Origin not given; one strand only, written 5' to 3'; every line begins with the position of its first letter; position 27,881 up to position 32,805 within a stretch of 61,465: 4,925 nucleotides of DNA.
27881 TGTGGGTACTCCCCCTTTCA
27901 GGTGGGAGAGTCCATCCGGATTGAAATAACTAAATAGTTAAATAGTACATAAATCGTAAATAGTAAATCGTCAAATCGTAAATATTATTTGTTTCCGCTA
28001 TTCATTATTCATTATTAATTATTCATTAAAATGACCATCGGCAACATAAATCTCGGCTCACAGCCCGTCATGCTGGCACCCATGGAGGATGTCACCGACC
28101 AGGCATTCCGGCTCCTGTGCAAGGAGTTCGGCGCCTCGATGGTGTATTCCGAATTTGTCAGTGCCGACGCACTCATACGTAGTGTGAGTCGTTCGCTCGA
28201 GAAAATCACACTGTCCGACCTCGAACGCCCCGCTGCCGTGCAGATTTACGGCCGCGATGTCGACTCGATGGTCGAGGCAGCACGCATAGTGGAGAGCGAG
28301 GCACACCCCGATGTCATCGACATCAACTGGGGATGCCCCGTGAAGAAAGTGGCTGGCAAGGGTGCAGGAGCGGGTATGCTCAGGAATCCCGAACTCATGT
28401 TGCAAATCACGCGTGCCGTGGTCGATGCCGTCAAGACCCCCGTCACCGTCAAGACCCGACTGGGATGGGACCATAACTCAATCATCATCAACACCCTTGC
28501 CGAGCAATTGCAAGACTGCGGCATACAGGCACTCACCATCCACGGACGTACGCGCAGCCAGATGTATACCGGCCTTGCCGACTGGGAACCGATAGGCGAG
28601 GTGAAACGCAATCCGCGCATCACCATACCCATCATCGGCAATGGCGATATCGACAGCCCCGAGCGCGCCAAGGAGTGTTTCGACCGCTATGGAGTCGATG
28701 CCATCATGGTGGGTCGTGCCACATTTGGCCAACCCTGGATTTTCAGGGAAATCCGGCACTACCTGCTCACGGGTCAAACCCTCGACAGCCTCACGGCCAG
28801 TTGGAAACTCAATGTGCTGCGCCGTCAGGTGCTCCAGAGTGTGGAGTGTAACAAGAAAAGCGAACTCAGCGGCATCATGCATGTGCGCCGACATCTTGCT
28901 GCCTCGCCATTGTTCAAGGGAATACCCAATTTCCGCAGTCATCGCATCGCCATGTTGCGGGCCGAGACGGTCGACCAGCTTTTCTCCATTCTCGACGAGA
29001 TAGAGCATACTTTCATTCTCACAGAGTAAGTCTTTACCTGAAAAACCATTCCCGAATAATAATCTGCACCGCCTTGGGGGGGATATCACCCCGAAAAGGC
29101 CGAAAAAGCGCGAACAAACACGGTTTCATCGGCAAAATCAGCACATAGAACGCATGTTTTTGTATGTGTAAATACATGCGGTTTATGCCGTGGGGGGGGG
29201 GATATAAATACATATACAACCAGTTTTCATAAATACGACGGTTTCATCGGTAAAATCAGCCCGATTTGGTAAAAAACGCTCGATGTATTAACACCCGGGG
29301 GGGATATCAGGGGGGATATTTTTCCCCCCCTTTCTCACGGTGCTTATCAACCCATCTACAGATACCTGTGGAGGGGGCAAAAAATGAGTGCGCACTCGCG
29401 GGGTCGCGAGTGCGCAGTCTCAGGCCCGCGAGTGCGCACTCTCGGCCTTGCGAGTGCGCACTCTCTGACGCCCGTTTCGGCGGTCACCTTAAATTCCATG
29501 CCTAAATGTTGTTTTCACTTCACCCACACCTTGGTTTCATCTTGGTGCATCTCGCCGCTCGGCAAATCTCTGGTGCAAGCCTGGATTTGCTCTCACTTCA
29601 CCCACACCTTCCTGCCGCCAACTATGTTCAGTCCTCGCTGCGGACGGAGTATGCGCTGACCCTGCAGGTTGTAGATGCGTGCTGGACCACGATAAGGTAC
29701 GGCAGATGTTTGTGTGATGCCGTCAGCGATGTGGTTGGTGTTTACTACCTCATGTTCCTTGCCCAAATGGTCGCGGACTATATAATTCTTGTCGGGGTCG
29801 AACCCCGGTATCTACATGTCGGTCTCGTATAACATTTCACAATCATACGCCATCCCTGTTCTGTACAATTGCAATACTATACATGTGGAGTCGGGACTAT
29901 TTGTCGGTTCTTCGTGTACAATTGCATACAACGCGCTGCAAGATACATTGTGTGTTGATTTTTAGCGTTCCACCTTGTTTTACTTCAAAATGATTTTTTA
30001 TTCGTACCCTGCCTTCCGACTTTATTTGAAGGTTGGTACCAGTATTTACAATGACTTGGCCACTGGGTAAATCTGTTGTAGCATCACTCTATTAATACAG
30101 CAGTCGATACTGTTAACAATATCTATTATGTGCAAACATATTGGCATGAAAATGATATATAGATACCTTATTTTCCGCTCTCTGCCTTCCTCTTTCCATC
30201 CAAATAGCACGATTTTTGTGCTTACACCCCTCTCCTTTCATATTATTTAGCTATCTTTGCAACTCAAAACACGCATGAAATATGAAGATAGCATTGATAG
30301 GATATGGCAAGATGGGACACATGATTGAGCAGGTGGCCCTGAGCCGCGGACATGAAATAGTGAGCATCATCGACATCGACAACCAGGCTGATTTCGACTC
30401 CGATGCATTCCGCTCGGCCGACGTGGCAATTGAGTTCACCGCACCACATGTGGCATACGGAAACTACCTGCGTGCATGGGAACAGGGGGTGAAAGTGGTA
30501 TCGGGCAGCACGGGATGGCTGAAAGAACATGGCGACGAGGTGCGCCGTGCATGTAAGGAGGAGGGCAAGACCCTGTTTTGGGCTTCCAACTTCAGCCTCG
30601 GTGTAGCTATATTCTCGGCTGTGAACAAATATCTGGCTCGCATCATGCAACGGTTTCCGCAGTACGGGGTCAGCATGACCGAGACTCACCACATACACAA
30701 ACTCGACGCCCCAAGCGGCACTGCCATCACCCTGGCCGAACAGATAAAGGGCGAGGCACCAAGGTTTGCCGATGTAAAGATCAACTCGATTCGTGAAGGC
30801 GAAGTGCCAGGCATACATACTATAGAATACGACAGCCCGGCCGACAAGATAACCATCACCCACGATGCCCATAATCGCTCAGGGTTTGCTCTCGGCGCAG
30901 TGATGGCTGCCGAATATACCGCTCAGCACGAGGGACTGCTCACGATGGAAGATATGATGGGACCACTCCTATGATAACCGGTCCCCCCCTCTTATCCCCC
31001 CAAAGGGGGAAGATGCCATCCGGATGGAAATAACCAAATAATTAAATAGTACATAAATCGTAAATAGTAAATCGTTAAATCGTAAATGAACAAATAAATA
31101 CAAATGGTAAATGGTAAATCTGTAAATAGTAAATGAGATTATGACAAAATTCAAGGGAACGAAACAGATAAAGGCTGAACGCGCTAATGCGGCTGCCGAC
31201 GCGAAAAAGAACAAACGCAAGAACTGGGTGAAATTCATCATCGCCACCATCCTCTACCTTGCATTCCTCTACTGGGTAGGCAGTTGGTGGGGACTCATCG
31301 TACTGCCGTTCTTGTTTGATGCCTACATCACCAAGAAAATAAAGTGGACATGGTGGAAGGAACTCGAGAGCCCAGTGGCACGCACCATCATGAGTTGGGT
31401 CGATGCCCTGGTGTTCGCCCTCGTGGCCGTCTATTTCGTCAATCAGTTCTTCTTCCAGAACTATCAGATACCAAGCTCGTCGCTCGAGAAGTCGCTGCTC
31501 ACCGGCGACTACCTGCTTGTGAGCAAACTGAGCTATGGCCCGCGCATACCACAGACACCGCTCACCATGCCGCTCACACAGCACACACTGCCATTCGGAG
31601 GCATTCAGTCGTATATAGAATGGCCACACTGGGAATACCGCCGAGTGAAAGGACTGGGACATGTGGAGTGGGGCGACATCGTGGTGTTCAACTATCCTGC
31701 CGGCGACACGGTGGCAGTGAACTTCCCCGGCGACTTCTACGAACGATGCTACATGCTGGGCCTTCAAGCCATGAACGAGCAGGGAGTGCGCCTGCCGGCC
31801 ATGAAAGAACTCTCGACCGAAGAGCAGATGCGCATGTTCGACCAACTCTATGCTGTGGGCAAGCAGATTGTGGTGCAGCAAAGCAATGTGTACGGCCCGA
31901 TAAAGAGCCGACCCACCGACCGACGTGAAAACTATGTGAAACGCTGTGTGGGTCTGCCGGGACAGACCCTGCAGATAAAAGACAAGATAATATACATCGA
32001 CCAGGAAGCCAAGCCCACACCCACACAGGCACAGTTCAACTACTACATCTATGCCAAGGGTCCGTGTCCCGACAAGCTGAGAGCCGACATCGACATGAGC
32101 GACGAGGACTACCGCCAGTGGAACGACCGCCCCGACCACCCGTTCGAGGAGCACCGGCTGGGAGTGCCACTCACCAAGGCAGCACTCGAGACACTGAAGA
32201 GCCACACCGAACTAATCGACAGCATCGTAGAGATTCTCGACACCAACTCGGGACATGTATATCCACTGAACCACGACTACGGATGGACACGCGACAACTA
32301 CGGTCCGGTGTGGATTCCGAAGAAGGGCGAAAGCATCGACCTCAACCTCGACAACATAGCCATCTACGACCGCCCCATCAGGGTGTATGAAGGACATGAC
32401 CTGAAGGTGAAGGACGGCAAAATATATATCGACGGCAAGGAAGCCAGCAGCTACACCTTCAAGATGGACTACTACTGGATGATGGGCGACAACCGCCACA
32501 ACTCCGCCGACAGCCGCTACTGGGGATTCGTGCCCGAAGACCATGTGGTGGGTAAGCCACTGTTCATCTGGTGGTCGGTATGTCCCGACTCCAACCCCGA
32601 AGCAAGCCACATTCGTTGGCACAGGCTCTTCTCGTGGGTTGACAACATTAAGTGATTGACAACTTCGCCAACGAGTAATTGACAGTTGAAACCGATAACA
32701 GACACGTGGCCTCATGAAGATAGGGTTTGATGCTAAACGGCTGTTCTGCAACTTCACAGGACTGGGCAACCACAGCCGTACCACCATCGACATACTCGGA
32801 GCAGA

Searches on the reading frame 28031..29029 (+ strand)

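Call 5: search_protein_families(library=pfam, proteins=[window:28031-29029:+], max_evalue=0.001)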
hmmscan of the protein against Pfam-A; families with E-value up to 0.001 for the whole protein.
window:28031-29029:+ (332 aa): 2 families
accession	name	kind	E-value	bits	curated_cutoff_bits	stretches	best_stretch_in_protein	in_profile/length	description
PF01207.24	Dus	-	8.2e-84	281.8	20.4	1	14-292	1-275/311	Dihydrouridine synthase (Dus)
PF01180.27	DHO_dh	-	1.8e-06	27.8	27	0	67-181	96-202/291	Dihydroorotate dehydrogenase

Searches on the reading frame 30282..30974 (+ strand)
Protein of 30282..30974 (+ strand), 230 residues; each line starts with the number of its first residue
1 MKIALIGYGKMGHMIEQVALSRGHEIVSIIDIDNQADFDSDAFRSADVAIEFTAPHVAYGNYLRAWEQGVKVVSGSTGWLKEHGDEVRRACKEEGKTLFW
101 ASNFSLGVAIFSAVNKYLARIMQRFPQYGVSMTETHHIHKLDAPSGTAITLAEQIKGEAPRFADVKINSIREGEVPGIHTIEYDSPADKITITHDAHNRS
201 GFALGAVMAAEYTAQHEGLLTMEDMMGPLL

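Call 5: search_protein_families(library=pfam, proteins=[window:30282-30974:+], max_evalue=0.001)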
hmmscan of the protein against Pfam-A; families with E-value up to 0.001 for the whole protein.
window:30282-30974:+ (230 aa): 2 families
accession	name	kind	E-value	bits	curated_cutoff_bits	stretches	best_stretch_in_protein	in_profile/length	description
PF05173.19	DapB_C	-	1.8e-35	122.1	27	1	107-226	1-121/121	Dihydrodipicolinate reductase, C-terminus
PF01113.26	DapB_N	-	8.4e-17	61.8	25.6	1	1-104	1-124/124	Dihydrodipicolinate reductase, N-terminus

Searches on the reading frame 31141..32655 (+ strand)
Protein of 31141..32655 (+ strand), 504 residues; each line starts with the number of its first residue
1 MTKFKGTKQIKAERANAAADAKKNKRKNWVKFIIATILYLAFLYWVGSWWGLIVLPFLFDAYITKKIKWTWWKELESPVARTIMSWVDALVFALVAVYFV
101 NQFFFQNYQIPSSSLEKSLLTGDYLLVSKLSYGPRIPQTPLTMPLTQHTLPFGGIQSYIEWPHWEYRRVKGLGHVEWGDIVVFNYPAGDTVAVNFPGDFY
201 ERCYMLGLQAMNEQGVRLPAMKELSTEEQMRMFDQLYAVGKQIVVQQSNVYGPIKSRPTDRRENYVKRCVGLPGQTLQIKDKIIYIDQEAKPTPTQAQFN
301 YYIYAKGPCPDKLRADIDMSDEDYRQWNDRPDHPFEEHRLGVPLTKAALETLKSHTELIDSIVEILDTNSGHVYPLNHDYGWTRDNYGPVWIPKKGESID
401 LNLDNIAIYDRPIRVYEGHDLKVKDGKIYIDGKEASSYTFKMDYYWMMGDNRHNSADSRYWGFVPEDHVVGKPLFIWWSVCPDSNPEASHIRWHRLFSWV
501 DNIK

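Call 4: search_protein_families(library=pfam, proteins=[window:31141-32655:+], max_evalue=0.001)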
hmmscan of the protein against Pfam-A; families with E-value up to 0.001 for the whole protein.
window:31141-32655:+ (504 aa): 1 family
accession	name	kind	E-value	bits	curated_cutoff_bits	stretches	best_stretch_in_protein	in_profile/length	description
PF10502.14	Peptidase_S26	-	7.3e-40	137.1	22.9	2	84-300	2-108/168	Signal peptidase, peptidase S26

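Call 7: search_protein_families(library=ncbifam, proteins=[window:31141-32655:+], max_evalue=0.001)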
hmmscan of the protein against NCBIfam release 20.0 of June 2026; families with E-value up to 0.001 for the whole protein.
window:31141-32655:+ (504 aa): 3 families
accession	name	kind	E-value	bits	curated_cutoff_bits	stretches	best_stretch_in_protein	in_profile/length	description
TIGR02227.1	sigpep_I_bact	equivalog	4.8e-32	111.1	47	3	395-480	78-161/162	signal peptidase I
NF008114.0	PRK10861.1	equivalog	7.6e-28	97.7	277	2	432-481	256-305/324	signal peptidase I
TIGR02771.1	TraF_Ti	equivalog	1.2e-07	31.5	100.25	0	395-477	92-171/171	conjugative transfer signal peptidase TraF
